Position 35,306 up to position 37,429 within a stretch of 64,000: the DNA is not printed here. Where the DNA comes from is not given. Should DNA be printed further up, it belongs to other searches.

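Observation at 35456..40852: Four-gene module: HlyD adaptor, FtsX permease, ABC ATPase fused to GAF, and cNMP-binding patatin phospholipase, with overlapping starts and stops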

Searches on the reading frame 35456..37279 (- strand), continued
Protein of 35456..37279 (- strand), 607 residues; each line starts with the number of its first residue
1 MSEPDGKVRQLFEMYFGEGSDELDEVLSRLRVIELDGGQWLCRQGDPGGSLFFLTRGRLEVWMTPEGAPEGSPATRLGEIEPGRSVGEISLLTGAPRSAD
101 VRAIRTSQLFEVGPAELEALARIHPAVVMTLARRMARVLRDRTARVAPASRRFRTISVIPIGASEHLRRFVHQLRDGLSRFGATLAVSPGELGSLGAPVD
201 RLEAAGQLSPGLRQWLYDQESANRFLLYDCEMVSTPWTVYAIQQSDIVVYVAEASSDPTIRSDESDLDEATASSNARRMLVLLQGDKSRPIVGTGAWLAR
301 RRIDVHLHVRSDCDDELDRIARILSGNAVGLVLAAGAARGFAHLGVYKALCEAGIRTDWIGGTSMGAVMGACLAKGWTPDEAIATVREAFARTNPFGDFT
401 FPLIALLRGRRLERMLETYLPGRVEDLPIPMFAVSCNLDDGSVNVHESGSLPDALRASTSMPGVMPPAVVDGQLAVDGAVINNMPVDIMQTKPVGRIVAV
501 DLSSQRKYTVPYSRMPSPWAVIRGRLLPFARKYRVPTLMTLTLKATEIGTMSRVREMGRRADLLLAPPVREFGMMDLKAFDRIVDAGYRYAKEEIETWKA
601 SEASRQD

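Call 55: find_encoding_contigs(protein=P0168, flank=7000, max_places=1)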
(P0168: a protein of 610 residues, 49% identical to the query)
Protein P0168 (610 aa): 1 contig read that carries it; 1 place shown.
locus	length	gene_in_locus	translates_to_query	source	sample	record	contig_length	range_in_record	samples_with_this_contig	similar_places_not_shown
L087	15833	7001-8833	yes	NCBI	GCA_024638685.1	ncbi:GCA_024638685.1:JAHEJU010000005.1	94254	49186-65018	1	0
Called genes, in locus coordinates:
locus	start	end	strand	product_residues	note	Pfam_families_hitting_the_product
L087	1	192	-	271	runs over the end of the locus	PF03819:MazG, PF01503:PRA-PH (weak), PF03819:MazG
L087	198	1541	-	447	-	PF26769:HAMP_PhoQ, PF02518:HATPase_c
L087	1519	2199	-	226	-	PF00072:Response_reg, PF00486:Trans_reg_C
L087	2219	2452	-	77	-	-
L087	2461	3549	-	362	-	PF01207:Dus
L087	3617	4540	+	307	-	PF25917:BSH_RND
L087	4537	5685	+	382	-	PF02687:FtsX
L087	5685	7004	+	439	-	PF00005:ABC_tran, PF02463:SMC_N (faint), PF13304:AAA_21 (faint), PF13481:AAA_25 (faint), PF01590:GAF, PF13185:GAF_2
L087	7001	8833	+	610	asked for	PF00027:cNMP_binding, PF24179:NTE_Ploop, PF01734:Patatin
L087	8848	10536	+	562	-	PF07969:Amidohydro_3, PF01979:Amidohydro_1 (weak)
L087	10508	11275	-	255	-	PF00950:ABC-3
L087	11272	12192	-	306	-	PF01297:ZnuA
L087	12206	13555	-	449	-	-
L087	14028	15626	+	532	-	PF00890:FAD_binding_2 (weak), PF01266:DAO (weak), PF01946:Thi4, PF03486:HI0933_like (weak), PF05834:Lycopene_cycl (weak), PF13450:NAD_binding_8, PF21162:ETFQO_UQ-bd, PF05187:Fer4_ETF_QO, +2 more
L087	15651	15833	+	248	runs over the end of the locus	PF01012:ETF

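Call 62: search_solved_structures(query=window:35456-37279:-, max_evalue=0.00001)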
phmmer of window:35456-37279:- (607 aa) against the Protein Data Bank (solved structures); distinct sequences matched with E-value up to 0.00001: 39.
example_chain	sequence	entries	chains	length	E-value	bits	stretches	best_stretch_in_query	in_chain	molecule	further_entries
5fqu_A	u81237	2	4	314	5.9e-31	111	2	401-590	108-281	PATATIN-LIKE PROTEIN, PLPD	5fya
2pqq_A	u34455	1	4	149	1.4e-10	43.7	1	23-142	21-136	Putative transcriptional regulator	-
5jr7_B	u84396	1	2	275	1e-09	40.9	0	22-110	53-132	cAMP-dependent protein kinase type I-alpha regulatory subunit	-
1ne4_A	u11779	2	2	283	1.1e-09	40.7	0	22-110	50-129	cAMP-dependent protein kinase type I-alpha regulatory chain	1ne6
1rgs_A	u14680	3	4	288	1.2e-09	40.6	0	22-110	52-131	CAMP DEPENDENT PROTEIN KINASE | cAMP-dependent protein kinase type I-alpha regulatory chain | cAMP-dependent protein kinase type I-alpha regulatory subunit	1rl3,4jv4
4mx3_A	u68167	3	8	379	3e-09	39.3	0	22-110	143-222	cAMP-dependent protein kinase type I-alpha regulatory subunit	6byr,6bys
6no7_B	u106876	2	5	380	3e-09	39.3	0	22-110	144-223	cAMP-dependent protein kinase type I-alpha regulatory subunit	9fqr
4x6r_B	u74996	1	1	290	3.1e-09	39.3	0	22-110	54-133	cAMP-dependent protein kinase type I-alpha regulatory subunit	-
2qcs_B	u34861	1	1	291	3.2e-09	39.2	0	22-110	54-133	cAMP-dependent protein kinase type I-alpha regulatory subunit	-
5j3u_A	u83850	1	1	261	3.6e-09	39.1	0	19-121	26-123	Protein Kinase A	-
9edc_B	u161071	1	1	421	4e-09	38.9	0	22-110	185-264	cAMP-dependent protein kinase type I-alpha regulatory subunit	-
7lz4_A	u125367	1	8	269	5.9e-09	38.4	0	26-103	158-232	cAMP-dependent protein kinase type I-alpha regulatory subunit, N-terminally processed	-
9edd_B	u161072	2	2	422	1e-08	37.5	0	22-110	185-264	cAMP-dependent protein kinase type I-alpha regulatory subunit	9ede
4muv_A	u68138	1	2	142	1.9e-08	36.7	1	20-134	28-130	Cyclic nucleotide-gated potassium channel mll3241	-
1cx4_A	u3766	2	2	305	2.1e-08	36.6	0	25-113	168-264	CAMP-DEPENDENT PROTEIN KINASE REGULATORY SUBUNIT TYPE II BETA | cAMP-dependent protein kinase type II-beta regulatory subunit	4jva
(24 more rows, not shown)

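Call 76: predict_structure(alignment_id=A3)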
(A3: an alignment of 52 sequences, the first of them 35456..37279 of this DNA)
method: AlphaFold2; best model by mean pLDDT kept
length: 607 residues; sequences in the alignment: 52
mean_pLDDT: 79.2   pTM: 0.79
mean pLDDT of the five models: 79.2, 78.7, 76.5, 76.2, 75.6
residues with pLDDT >= 90: 245; 70-90: 205; 50-70: 89; < 50: 68
segments of 3 or more residues with pLDDT < 50: 1-4, 141-150, 400-408, 462-482, 506-509, 536-553
pLDDT, mean of each block of 10 residues (from residue 1): 51 59 72 85 87 83 77 72 78 83 85 83 71 61 43 87 91 94 93 91 87 89 93 93 93 94 92 88 94 93 93 92 93 84 96 94 90 94 93 66 49 89 96 74 84 85 41 40 71 90 58 56 65 52 40 57 87 80 96 94 68
secondary structure, 60 per line:
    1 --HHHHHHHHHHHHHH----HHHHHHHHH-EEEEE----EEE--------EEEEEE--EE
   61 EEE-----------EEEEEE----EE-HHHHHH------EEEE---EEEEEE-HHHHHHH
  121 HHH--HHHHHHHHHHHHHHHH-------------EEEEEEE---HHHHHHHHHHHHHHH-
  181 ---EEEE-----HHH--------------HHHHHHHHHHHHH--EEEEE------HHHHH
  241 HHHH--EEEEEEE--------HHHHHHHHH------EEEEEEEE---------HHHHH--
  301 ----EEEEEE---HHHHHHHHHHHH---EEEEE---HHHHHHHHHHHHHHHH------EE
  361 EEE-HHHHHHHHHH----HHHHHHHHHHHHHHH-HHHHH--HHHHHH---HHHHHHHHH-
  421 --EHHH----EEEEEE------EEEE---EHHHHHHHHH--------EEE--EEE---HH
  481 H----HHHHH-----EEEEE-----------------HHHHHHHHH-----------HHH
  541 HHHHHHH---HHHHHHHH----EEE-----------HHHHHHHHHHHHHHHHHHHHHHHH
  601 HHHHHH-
elements in order: H3-16 H21-29 E31-35 E40-42 E51-56 E59-63 E75-80 H88-93 E100-103 E107-112 H114-123 H126-141 E155-161 H165-179 E184-187 H210-222 E225-229 H236-244 E247-253 H262-270 E277-284 H294-298 E305-310 H314-325 E329-333 H337-352 E359-363 H365-374 H379-393 H395-399 H402-407 H411-419 E431-436 E443-446 H451-459 E468-470 E473-475 H486-490 E496-500 H518-526 H538-547 H551-558 E563-565 H577-606

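Call 78: fold_search(model_id=the predicted structure, library=pdb)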
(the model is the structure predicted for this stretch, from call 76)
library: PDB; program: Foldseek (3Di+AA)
matches with E <= 10: 1260; with E <= 0.001: 644
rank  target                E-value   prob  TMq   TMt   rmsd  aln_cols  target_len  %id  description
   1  5fya_A                2.7e-15  1.00  0.32  0.73   7.4       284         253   31  Cubic crystal of the native PlpD (released 2016-04-06)
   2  5fqu_A                9.3e-15  1.00  0.31  0.70   7.2       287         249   30  Orthorhombic crystal structure of of PlpD (selenomethionine derivative) (released 2016-04-06)
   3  5fqu_B                1.1e-14  1.00  0.32  0.71   6.9       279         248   31  Orthorhombic crystal structure of of PlpD (selenomethionine derivative) (released 2016-04-06)
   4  5fya_B                7.0e-14  1.00  0.30  0.67   8.2       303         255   29  Cubic crystal of the native PlpD (released 2016-04-06)
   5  4byy_A                1.5e-10  1.00  0.20  0.50   8.0       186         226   19  Apo GlxR (released 2014-07-30)
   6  3i54_D                1.8e-10  1.00  0.21  0.51   7.3       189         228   19  Crystal structure of MtbCRP in complex with cAMP (released 2009-09-08)
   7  4ev0_D                2.2e-10  1.00  0.20  0.54  11.2       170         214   25  Crystal Structure of Thermus thermophilus Catabolite Activator Protein (released 2012-06-20)
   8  4cyd_D                5.1e-10  1.00  0.20  0.53   7.1       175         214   20  GlxR bound to cAMP (released 2014-12-17)
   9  4cyd_A                7.5e-10  1.00  0.21  0.54   7.1       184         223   20  GlxR bound to cAMP (released 2014-12-17)
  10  4ev0_A                7.9e-10  1.00  0.19  0.52  12.5       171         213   24  Crystal Structure of Thermus thermophilus Catabolite Activator Protein (released 2012-06-20)
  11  3d0s_A                7.9e-10  1.00  0.21  0.53   7.2       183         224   18  cAMP receptor protein from m.tuberculosis, cAMP-free form (released 2009-02-03)
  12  3r6s_A                7.9e-10  1.00  0.21  0.51   7.3       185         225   20  Crystal structure of GlxR transcription factor from Corynebacterium glutamicum with cAMP (released 2012-03-28)
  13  4a2u_F                1.2e-09  1.00  0.21  0.53   7.6       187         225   20  CRP(CAP) from Myco. Tuberculosis, with cAMP (released 2012-10-10)
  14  2pqq_A                1.4e-09  1.00  0.17  0.61   4.6       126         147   28  Structural Genomics, the crystal structure of the N-terminal domain of a transcriptional regulator from Streptomyces c (released 2007-06-05)
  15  9kej_A                1.4e-09  1.00  0.31  0.51   8.3       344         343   16  Cryo-EM structure of AbCapV S58A filament bound with 3'3'-cGAMP (released 2025-11-12)
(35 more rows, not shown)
